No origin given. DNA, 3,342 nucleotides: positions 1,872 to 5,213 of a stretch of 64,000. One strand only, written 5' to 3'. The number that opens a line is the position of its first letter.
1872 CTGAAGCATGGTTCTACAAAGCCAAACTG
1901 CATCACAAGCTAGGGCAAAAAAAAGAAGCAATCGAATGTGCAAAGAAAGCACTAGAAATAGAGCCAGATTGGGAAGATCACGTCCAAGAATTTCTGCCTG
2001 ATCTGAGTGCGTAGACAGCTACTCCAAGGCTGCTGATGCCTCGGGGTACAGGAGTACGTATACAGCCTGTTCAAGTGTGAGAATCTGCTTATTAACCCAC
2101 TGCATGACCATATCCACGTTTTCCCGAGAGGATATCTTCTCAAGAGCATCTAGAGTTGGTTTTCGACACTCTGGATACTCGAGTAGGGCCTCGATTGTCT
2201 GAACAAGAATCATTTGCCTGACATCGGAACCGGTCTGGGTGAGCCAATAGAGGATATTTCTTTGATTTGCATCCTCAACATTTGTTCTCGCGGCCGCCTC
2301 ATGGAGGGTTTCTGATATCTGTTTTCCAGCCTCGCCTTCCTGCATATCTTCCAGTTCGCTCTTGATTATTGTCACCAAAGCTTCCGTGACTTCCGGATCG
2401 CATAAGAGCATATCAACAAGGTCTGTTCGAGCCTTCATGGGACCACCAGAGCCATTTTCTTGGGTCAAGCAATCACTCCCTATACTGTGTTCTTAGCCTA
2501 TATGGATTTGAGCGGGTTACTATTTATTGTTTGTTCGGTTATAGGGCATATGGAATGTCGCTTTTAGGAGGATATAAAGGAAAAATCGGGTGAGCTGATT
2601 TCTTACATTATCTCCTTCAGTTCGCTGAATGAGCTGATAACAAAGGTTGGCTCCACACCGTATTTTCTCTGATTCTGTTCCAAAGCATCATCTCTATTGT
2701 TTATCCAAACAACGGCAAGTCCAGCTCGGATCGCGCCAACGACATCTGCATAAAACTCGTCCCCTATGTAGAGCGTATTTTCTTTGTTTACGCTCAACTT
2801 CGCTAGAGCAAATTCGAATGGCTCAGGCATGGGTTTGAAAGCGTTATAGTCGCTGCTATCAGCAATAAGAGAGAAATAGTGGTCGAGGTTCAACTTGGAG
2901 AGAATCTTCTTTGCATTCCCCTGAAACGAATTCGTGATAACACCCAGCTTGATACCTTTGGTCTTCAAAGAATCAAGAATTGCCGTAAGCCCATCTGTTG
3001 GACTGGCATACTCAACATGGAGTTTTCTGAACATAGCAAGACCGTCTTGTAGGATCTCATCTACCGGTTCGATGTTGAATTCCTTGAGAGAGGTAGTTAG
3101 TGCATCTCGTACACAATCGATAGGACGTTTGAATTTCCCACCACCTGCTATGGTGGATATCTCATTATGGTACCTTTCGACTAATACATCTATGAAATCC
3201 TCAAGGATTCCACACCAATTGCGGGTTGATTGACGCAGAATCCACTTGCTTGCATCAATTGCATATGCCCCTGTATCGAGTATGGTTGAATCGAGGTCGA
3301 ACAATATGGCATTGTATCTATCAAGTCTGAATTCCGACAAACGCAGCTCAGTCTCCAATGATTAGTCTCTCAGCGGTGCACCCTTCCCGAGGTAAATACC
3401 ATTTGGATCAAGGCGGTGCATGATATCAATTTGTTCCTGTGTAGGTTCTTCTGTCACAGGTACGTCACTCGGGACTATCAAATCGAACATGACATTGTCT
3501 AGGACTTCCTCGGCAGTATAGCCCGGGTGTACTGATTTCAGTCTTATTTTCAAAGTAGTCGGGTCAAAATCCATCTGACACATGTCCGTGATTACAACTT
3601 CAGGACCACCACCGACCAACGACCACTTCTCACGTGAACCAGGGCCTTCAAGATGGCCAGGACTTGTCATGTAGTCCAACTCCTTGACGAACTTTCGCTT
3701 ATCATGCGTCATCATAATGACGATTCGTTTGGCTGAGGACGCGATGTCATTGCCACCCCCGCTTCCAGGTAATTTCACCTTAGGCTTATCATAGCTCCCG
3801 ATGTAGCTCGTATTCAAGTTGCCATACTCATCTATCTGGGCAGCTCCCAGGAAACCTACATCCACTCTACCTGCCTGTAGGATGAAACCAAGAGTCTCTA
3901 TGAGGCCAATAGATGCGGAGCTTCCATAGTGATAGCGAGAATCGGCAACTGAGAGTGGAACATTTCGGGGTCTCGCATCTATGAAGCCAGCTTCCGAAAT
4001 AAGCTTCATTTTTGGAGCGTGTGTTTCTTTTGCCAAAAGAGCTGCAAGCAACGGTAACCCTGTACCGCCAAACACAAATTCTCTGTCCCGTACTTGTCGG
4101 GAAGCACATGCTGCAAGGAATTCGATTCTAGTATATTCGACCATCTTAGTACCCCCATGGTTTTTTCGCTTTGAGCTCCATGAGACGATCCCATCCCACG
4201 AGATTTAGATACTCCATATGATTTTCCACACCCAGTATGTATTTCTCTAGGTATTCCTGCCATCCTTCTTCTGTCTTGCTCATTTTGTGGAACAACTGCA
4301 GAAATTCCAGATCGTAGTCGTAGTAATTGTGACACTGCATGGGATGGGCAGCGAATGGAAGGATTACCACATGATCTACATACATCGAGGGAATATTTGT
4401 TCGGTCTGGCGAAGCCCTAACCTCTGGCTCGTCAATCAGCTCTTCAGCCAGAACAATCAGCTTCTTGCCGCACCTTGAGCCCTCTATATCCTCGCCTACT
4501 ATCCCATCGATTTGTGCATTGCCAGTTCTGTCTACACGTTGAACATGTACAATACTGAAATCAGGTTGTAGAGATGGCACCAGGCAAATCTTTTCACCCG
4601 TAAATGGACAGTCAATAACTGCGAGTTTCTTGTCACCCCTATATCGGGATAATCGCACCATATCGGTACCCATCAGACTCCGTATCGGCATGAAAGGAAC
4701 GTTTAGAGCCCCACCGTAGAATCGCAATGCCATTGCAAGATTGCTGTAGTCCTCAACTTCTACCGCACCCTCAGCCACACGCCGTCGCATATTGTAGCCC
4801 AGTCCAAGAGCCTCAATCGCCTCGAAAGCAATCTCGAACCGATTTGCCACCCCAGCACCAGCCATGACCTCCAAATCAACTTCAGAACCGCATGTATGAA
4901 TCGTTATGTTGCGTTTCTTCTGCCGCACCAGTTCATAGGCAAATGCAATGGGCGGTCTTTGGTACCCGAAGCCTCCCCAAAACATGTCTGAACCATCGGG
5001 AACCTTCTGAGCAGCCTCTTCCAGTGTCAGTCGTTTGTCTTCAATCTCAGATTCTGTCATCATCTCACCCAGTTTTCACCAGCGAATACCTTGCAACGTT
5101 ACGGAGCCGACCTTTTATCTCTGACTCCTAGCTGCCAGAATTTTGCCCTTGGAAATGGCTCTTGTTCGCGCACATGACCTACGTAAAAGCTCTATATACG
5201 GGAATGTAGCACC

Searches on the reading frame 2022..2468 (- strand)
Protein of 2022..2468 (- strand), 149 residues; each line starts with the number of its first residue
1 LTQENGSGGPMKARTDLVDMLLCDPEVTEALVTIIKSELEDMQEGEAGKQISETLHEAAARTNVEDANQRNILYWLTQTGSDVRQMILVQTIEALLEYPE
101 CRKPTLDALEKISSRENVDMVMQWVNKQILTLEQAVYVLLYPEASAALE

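Call 51: search_protein_families(library=pfam, proteins=[window:2022-2468:-], max_evalue=0.01)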
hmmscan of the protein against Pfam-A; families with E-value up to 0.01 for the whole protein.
window:2022-2468:- (149 aa): 0 families

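Call 101: find_encoding_contigs(protein=window:2022-2468:-, flank=10000, max_places=1)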
Protein window:2022-2468:- (149 aa): no gene with exactly this product is on record in the collection.

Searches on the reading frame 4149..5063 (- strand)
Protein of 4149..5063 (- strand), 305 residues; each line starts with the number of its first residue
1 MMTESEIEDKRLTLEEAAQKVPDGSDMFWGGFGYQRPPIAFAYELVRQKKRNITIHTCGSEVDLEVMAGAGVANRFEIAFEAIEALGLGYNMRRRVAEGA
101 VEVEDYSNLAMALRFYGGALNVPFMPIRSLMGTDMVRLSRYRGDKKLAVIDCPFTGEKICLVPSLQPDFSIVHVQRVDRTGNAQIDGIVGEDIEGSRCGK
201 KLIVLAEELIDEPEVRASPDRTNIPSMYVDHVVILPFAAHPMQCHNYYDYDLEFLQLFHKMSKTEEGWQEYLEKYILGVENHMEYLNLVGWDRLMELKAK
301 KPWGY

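Call 69: search_protein_families(library=pfam, proteins=[window:4149-5063:-], max_evalue=0.0001)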
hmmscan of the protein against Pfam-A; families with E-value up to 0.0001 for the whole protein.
window:4149-5063:- (305 aa): 1 family
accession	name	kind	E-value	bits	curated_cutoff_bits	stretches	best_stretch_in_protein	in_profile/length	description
PF01144.29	CoA_trans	-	1.8e-20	73.7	23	1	13-233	3-215/217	Coenzyme A transferase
